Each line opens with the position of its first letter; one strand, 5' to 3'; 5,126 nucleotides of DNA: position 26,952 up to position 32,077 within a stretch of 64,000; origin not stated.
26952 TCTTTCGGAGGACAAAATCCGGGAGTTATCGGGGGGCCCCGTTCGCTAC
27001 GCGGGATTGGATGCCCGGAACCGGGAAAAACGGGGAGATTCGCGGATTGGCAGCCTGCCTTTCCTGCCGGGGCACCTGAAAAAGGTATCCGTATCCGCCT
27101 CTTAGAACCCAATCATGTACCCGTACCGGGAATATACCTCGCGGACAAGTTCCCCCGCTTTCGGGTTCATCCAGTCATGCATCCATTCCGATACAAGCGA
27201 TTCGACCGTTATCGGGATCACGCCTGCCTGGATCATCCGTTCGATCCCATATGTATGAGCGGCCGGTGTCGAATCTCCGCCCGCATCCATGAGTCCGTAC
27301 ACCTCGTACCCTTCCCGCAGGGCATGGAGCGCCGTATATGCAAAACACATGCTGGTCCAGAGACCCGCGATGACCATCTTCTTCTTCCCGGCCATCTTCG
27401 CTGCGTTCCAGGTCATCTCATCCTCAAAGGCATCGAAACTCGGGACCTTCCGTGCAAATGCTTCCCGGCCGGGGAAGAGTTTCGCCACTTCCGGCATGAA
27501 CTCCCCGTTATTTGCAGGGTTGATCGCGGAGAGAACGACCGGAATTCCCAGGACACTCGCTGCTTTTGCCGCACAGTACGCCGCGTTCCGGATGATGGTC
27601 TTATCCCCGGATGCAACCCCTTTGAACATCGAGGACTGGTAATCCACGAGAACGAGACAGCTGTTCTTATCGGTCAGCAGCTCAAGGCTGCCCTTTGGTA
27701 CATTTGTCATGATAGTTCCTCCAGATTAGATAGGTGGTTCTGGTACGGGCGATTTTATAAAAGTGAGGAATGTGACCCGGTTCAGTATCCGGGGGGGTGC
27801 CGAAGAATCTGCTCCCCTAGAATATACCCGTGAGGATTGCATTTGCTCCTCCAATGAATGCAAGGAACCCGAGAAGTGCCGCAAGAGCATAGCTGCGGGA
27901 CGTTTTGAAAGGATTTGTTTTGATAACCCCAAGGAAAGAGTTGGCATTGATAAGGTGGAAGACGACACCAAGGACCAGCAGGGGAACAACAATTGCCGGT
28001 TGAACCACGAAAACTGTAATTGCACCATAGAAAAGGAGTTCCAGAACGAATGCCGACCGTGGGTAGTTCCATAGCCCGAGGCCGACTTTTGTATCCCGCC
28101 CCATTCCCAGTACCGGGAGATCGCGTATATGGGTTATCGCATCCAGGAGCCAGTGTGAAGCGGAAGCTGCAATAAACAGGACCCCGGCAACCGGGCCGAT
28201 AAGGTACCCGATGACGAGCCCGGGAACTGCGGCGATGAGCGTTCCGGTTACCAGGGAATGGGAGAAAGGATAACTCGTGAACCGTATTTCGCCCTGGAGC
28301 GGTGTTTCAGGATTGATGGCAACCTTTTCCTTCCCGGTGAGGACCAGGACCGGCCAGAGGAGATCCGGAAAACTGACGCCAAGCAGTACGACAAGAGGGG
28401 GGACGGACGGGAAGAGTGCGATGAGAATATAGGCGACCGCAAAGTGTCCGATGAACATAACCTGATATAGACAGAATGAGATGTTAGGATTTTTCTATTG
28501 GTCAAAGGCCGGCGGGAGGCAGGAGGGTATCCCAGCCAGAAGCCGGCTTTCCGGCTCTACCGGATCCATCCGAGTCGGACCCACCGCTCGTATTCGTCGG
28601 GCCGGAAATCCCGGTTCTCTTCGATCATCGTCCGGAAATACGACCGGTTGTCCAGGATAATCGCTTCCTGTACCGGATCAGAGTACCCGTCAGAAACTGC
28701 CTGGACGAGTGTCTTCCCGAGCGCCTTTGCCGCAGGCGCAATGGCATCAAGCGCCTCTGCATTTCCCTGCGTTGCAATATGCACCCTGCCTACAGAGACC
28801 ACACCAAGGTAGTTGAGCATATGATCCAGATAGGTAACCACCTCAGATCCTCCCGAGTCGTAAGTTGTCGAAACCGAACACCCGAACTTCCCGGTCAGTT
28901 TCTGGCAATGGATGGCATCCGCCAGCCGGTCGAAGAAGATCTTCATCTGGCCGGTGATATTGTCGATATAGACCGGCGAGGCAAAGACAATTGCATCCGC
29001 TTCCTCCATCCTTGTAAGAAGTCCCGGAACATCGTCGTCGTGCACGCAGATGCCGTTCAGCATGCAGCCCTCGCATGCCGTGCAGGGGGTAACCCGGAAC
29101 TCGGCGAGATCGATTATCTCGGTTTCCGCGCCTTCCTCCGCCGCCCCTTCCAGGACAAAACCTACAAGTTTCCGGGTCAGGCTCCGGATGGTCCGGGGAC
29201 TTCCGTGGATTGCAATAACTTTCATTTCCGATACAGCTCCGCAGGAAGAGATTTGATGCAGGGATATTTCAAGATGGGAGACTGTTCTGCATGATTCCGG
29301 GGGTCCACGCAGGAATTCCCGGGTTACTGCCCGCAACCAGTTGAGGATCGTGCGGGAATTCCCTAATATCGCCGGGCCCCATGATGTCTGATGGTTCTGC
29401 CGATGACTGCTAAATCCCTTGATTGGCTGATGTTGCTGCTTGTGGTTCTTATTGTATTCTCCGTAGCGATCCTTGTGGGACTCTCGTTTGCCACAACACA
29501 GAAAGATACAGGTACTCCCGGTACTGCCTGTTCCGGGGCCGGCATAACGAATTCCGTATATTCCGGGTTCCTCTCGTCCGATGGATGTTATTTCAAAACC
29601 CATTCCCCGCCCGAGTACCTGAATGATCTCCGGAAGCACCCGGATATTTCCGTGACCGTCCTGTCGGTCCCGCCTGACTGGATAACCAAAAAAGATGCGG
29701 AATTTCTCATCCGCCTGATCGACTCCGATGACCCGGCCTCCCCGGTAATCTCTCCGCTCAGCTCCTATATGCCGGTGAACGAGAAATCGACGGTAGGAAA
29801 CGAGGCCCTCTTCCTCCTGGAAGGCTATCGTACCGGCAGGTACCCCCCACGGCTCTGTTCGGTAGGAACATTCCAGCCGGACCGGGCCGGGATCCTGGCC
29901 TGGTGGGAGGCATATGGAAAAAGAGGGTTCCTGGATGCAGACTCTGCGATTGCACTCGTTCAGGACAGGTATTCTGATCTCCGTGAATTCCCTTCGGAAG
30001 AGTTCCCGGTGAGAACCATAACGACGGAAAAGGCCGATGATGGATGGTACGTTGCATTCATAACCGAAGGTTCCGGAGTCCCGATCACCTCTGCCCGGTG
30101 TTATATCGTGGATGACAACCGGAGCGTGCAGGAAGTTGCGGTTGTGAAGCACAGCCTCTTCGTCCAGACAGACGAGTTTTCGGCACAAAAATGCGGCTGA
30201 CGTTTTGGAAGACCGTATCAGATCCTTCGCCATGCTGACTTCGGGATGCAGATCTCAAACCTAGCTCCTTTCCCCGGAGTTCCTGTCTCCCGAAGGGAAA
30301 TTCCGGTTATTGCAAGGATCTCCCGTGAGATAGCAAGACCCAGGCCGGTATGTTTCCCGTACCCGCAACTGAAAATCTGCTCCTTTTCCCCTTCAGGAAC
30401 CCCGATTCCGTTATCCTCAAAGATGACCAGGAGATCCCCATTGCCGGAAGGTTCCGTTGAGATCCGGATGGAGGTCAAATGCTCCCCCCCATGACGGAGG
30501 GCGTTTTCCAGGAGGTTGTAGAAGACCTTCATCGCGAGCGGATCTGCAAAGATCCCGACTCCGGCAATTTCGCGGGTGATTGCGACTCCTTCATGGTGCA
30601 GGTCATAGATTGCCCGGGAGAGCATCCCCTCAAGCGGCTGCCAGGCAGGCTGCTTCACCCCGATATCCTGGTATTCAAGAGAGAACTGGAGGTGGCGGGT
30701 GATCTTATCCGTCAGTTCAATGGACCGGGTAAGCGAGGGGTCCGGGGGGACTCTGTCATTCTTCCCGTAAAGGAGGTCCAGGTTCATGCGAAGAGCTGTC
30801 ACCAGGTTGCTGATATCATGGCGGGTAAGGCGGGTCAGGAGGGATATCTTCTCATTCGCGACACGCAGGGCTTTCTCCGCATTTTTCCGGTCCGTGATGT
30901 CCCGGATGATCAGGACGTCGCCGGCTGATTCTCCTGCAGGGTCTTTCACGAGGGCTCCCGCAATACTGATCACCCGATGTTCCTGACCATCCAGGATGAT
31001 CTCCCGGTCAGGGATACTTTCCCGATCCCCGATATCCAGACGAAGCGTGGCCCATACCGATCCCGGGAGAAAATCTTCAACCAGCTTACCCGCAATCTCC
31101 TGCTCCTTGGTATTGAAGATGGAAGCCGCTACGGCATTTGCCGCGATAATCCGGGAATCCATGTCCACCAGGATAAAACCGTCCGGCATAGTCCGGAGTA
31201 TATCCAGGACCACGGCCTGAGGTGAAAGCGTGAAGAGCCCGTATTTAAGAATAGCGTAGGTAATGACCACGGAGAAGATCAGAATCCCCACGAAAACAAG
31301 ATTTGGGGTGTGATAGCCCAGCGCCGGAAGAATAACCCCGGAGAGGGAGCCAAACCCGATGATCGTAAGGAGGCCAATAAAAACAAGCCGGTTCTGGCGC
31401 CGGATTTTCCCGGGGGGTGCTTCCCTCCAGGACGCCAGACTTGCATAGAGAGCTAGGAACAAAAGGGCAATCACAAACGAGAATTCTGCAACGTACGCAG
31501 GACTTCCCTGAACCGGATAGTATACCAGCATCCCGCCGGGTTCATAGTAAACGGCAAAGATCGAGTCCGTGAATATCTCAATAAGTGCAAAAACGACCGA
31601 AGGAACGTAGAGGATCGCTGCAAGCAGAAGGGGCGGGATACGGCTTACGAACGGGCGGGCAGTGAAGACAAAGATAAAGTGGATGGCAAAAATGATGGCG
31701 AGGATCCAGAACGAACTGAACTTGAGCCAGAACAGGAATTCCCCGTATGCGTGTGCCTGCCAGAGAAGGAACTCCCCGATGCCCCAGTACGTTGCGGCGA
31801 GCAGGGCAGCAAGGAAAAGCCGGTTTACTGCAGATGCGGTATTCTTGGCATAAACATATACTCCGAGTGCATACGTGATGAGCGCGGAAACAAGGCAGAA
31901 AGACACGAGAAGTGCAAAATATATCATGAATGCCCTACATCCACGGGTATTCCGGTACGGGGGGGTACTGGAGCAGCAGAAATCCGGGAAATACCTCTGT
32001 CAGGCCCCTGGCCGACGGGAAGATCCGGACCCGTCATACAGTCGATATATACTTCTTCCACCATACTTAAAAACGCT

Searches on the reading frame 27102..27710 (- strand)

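Call 38: search_protein_families(library=pfam, proteins=[window:27102-27710:-], max_evalue=0.0001)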
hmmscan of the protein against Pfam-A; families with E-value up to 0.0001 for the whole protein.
window:27102-27710:- (202 aa): 1 family
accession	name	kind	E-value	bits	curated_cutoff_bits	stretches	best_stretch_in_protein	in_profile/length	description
PF00857.26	Isochorismatase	-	5.9e-26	92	27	1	17-170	1-174/175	Isochorismatase domain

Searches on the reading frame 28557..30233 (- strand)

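Call 38: search_protein_families(library=pfam, proteins=[window:28557-30233:-], max_evalue=0.0001)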
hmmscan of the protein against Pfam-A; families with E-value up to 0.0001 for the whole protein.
window:28557-30233:- (558 aa): 2 families
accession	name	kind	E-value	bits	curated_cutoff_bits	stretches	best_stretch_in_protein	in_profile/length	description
PF03358.20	FMN_red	-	1.4e-30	106.4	24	1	337-487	1-146/152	NADPH-dependent FMN reductase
PF02525.22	Flavodoxin_2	-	2.3e-12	47.5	27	1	337-507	1-196/198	Flavodoxin-like fold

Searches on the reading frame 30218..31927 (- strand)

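Call 38: search_protein_families(library=pfam, proteins=[window:30218-31927:-], max_evalue=0.0001)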
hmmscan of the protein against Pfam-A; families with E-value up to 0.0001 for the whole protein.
window:30218-31927:- (569 aa): 5 families
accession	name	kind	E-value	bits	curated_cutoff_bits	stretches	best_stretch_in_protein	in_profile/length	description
PF02518.31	HATPase_c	-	1.1e-16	61.7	26.4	1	466-563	7-109/111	Histidine kinase-, DNA gyrase B-, and HSP90-like ATPase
PF16927.11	HisKA_7TM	-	3e-14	53.8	28.6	1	12-236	3-224/224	N-terminal 7TM region of histidine kinase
PF08448.16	PAS_4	-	6e-11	43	23.1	1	245-348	2-109/110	PAS fold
PF13426.13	PAS_9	-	3.4e-06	27.7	27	1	248-346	1-103/103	PAS domain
PF00989.32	PAS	-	3.3e-05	24.3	22.6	1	243-314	6-81/113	PAS fold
